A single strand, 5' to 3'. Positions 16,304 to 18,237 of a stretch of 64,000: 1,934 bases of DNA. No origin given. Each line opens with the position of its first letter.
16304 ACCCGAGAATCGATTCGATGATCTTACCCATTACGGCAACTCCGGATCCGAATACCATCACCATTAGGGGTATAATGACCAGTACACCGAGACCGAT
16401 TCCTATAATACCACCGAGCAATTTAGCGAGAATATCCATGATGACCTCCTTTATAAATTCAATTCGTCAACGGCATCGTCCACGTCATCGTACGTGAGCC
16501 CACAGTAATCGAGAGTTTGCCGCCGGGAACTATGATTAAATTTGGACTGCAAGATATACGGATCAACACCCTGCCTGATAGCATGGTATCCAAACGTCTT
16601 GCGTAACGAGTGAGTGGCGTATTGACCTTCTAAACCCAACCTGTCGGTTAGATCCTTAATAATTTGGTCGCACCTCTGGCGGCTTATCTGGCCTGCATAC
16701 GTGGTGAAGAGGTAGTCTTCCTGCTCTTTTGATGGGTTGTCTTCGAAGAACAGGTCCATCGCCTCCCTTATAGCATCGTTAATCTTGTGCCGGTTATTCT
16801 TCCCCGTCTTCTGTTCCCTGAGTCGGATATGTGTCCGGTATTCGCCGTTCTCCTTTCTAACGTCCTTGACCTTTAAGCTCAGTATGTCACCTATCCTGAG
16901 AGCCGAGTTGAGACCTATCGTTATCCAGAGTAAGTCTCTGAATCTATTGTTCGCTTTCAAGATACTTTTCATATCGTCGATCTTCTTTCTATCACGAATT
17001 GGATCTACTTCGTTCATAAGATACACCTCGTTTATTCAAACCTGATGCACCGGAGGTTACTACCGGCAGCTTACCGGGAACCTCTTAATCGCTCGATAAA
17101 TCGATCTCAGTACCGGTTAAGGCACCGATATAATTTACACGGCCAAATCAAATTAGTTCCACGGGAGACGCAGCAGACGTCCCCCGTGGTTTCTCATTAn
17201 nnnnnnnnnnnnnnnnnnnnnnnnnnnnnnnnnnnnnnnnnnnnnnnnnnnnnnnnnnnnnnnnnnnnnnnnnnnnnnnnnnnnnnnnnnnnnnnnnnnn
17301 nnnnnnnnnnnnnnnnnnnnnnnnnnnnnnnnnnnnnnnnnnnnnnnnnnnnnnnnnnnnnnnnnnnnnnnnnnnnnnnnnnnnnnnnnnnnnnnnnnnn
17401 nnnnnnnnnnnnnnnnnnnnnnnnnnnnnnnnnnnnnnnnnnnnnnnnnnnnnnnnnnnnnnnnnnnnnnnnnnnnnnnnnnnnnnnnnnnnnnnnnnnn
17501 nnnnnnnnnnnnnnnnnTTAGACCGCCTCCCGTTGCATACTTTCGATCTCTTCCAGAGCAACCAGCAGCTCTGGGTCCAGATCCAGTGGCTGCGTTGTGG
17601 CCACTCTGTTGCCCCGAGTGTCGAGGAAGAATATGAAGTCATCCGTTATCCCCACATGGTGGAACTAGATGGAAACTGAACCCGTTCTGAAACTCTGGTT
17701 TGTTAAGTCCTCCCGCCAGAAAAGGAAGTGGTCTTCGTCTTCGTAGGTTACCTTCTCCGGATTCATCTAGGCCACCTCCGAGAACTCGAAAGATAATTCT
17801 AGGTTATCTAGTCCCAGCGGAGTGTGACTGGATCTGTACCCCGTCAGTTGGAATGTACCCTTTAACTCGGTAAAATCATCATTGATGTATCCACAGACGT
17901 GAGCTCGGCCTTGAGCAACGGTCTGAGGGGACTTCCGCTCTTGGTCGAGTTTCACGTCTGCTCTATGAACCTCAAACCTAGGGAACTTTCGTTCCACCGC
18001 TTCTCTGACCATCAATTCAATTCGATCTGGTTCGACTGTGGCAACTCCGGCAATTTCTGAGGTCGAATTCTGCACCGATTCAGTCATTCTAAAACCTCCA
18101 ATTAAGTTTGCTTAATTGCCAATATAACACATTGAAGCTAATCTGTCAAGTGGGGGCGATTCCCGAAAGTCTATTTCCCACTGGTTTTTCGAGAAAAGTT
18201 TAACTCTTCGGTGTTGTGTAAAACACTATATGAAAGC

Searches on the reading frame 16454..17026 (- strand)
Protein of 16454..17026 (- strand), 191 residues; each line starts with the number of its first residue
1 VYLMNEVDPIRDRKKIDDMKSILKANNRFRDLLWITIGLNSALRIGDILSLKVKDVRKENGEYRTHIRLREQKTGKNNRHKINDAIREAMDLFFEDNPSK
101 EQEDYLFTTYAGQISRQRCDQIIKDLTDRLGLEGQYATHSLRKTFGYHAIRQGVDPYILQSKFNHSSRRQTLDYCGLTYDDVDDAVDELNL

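Call 4: search_protein_families(library=pfam, proteins=[window:16454-17026:-], max_evalue=1)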
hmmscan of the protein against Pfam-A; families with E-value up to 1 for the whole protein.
window:16454-17026:- (191 aa): 1 family
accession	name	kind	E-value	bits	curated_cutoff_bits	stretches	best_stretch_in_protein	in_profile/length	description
PF00589.27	Phage_integrase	-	1.8e-24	86.9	27.1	1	17-175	6-166/172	Phage integrase family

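Call 5: search_protein_families(library=ncbifam, proteins=[window:16454-17026:-], max_evalue=1)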
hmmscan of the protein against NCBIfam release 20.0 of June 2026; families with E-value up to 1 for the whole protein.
window:16454-17026:- (191 aa): 10 families
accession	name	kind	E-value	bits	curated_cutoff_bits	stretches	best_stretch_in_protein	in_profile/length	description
NF040815.2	recomb_XerA_Arch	equivalog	2.7e-22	79.6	220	1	17-183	100-260/263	site-specific tyrosine recombinase/integron integrase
TIGR02225.1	recomb_XerD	equivalog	2e-11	43.8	329.6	1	26-171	121-268/290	site-specific tyrosine recombinase XerD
NF007371.0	PRK09871.1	subfamily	6.6e-11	42.1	222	1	19-175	16-172/198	tyrosine-type DNA invertase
NF001399.0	PRK00283.1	subfamily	6.8e-10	38.7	279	1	26-175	131-281/300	tyrosine recombinase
TIGR02224.1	recomb_XerC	equivalog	8.9e-10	38.4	335.15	1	25-184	124-284/295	tyrosine recombinase XerC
NF003462.0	PRK05084.1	equivalog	1e-08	34.4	267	1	24-189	190-356/360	tyrosine recombinase XerS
NF007370.0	PRK09870.1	subfamily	9.8e-06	25.3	221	1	31-175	34-177/200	tyrosine-type DNA invertase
TIGR02249.1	integrase_gron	subfamily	1.8e-05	24.2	265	2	116-172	239-295/315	integron integrase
NF040693.1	recomb_GmtY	equivalog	2.4e-05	23.8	340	1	105-185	352-440/441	gamma-mobile-trio recombinase GmtY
NF002824.0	PRK02998.1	subfamily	0.00073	19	360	1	23-151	98-219/283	peptidylprolyl isomerase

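Call 24: search_protein_families(library=phrogs, proteins=[window:16454-17026:-], max_evalue=0.01)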
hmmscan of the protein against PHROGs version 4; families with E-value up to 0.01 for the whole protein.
window:16454-17026:- (191 aa): 3 families
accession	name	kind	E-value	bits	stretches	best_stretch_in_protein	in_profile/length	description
phrog_216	-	integration and excision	3.4e-49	168.5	1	4-190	49-237/301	integrase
phrog_1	-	integration and excision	1.6e-19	71.6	1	17-190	274-448/611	integrase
phrog_7269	-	integration and excision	1.3e-13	51.7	1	114-188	8-80/89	integrase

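Call 50: search_protein_families(library=padloc, proteins=[window:16454-17026:-], max_evalue=0.01)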
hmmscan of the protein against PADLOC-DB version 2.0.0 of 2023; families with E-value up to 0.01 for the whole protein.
window:16454-17026:- (191 aa): 1 family
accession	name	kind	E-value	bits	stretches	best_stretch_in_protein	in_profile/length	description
PDLC04898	PDC-S06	-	0.0069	12.7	1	52-123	462-533/752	-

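Call 52: search_solved_structures(query=A4, max_evalue=0.01, show_alignments=0)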
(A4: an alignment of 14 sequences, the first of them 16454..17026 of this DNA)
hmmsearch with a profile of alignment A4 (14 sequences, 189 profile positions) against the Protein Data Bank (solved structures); distinct sequences matched with E-value up to 0.01: 31.
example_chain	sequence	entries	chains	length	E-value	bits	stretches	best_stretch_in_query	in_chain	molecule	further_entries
4a8e_A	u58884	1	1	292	4.3e-26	94.6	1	14-188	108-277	PROBABLE TYROSINE RECOMBINASE XERC-LIKE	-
5hxy_A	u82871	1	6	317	7.3e-22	80.9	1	23-186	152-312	Tyrosine recombinase XerA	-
5dcf_A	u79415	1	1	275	3.2e-18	69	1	25-185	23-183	Tyrosine recombinase XerD,DNA translocase FtsK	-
1a0p_A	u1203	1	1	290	8.3e-18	67.6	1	25-183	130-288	SITE-SPECIFIC RECOMBINASE XERD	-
2a3v_A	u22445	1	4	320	4.3e-13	52.3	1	110-180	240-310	site-specific recombinase IntI4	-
9i5v_14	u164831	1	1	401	4e-12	49.1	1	12-185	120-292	Ribosome-associated translation inhibitor RaiA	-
5jjv_A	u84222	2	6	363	1.6e-11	47.2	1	11-183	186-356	Tyrosine recombinase XerH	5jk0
3nkh_A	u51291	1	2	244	4.4e-09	39.2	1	98-178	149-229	Integrase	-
5dor_A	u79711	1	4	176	2.9e-06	30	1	135-178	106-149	Integrase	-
1aih_A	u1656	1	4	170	6.4e-06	28.9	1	136-181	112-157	HP1 INTEGRASE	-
5c6k_A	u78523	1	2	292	1.1e-05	28.2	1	135-178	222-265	Integrase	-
6en0_A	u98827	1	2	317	3.2e-05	26.6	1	28-174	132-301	Int protein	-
6emz_A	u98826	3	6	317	9.7e-05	25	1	64-174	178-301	Int protein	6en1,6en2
1crx_A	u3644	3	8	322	0.0002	24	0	11-104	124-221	Cre recombinase | Recombinase cre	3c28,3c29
1xns_A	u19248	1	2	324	0.0002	24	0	11-104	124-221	Recombinase CRE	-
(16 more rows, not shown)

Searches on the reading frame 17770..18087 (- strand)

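Call 19: search_protein_families(library=pfam, proteins=[window:17770-18087:-], max_evalue=0.01)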
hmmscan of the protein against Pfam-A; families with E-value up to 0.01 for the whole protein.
window:17770-18087:- (106 aa): 0 families

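Call 50: search_protein_families(library=padloc, proteins=[window:17770-18087:-], max_evalue=0.01)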
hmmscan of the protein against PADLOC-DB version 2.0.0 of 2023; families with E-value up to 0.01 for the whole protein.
window:17770-18087:- (106 aa): 1 family
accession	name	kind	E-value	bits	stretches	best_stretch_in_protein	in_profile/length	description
PDLC02228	AbiEi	-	0.00053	17.3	1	12-48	107-142/216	AbiEi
